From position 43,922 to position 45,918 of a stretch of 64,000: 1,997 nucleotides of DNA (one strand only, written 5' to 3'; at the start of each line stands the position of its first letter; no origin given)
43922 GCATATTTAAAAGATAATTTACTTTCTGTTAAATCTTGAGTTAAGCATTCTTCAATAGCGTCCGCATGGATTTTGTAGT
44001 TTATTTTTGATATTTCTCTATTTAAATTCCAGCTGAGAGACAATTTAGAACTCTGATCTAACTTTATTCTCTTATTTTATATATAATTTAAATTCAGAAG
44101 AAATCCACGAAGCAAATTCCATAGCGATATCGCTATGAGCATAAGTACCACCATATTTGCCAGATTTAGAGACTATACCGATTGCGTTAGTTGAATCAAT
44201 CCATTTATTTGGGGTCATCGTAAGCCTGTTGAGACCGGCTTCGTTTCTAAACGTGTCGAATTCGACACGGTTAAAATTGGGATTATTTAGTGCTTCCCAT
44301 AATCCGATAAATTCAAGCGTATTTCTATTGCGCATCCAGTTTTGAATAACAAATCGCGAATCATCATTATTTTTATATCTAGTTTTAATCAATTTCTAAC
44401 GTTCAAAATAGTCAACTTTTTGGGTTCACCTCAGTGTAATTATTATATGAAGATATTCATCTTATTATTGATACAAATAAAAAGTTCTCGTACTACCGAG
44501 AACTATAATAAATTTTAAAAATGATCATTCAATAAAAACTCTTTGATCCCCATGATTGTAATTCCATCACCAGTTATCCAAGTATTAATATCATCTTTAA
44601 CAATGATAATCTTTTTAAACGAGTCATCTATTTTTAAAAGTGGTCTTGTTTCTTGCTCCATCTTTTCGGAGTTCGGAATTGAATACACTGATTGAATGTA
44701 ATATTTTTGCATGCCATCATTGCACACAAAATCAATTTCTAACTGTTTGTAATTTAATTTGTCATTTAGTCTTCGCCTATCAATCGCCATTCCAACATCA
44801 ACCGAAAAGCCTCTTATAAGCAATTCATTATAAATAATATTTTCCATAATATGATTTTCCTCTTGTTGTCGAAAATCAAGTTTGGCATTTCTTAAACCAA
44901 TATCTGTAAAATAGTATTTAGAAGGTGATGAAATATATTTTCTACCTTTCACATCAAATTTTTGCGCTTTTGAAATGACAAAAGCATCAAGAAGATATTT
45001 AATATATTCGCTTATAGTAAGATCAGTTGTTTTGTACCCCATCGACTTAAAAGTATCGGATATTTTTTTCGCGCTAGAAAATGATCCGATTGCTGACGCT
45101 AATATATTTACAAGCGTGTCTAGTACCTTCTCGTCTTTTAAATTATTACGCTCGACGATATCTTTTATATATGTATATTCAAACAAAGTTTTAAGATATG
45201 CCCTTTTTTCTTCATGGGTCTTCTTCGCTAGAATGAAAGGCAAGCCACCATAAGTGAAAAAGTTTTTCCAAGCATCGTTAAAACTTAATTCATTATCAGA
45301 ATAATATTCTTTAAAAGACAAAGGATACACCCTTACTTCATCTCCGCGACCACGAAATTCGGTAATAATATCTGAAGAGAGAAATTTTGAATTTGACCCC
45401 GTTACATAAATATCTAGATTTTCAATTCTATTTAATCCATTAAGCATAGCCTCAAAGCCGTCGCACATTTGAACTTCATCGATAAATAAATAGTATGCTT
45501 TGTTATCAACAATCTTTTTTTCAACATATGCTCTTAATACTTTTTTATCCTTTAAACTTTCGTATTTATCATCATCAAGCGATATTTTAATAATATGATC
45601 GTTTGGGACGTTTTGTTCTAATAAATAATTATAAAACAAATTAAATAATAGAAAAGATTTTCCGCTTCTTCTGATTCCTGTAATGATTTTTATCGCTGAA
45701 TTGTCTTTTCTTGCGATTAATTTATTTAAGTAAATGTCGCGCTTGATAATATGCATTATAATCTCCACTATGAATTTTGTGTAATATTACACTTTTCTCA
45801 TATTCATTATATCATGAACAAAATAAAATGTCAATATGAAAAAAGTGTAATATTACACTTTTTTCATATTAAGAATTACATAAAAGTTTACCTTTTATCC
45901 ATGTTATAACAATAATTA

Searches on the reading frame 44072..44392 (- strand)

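Call 3: search_protein_families(library=pfam, proteins=[window:44072-44392:-], max_evalue=0.01)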
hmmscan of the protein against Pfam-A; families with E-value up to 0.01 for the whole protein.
window:44072-44392:- (106 aa): 1 family
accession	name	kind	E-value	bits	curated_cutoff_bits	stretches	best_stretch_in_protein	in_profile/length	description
PF04383.19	KilA-N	-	1.5e-15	57.4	23.8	1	15-105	33-97/107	KilA-N domain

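Call 4: search_protein_families(library=padloc, proteins=[window:44072-44392:-], max_evalue=0.01)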
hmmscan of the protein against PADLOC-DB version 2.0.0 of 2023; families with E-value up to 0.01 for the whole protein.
window:44072-44392:- (106 aa): 1 family
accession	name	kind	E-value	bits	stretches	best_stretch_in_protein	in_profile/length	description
PDLC04962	PDC-S22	-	5.2e-54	181.2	1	5-105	32-132/281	-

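Call 5: search_protein_families(library=ncbifam, proteins=[window:44072-44392:-], max_evalue=0.01)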
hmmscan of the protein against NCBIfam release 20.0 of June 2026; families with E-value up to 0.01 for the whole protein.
window:44072-44392:- (106 aa): 0 families

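Call 93: search_protein_families(library=padloc, proteins=[window:44072-44392:-], max_evalue=0.01)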
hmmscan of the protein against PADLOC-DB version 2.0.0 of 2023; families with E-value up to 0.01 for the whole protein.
window:44072-44392:- (106 aa): 1 family
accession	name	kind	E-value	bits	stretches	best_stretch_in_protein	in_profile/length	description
PDLC04962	PDC-S22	-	5.2e-54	181.2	1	5-105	32-132/281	-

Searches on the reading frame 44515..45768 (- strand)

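Call 3: search_protein_families(library=pfam, proteins=[window:44515-45768:-], max_evalue=0.01)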
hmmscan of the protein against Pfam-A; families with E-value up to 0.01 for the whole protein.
window:44515-45768:- (417 aa): 2 families
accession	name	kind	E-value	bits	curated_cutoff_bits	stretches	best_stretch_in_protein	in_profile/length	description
PF13173.12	AAA_14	-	4.9e-33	114.3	27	1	25-155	3-128/129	AAA domain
PF13635.12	DUF4143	-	4.1e-15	56.3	28.1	1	202-359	2-156/160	Domain of unknown function (DUF4143)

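Call 4: search_protein_families(library=padloc, proteins=[window:44515-45768:-], max_evalue=0.01)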
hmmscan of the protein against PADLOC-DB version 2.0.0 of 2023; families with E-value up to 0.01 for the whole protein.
window:44515-45768:- (417 aa): 7 families
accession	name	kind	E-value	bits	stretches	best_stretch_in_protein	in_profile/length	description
PDLC04787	PDC-S01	-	2.3e-120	400.2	1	4-415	5-409/412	-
PDLC04789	PDC-S01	-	4.5e-40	135.8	1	8-316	2-299/375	-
PDLC04791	PDC-S01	-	2.4e-17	60.7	1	20-358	15-347/395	-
PDLC04790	PDC-S01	-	2.4e-15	54.2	1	5-317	8-326/422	-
PDLC04786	PDC-S01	-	3.9e-13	46.9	1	9-156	4-154/439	-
PDLC04788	PDC-S01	-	2.9e-11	40.9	2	15-157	8-152/448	-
PDLC04792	PDC-S01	-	1.1e-06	25.6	1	13-161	9-157/452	-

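Call 5: search_protein_families(library=ncbifam, proteins=[window:44515-45768:-], max_evalue=0.01)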
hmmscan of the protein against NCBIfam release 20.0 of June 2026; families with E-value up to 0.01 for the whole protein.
window:44515-45768:- (417 aa): 0 families
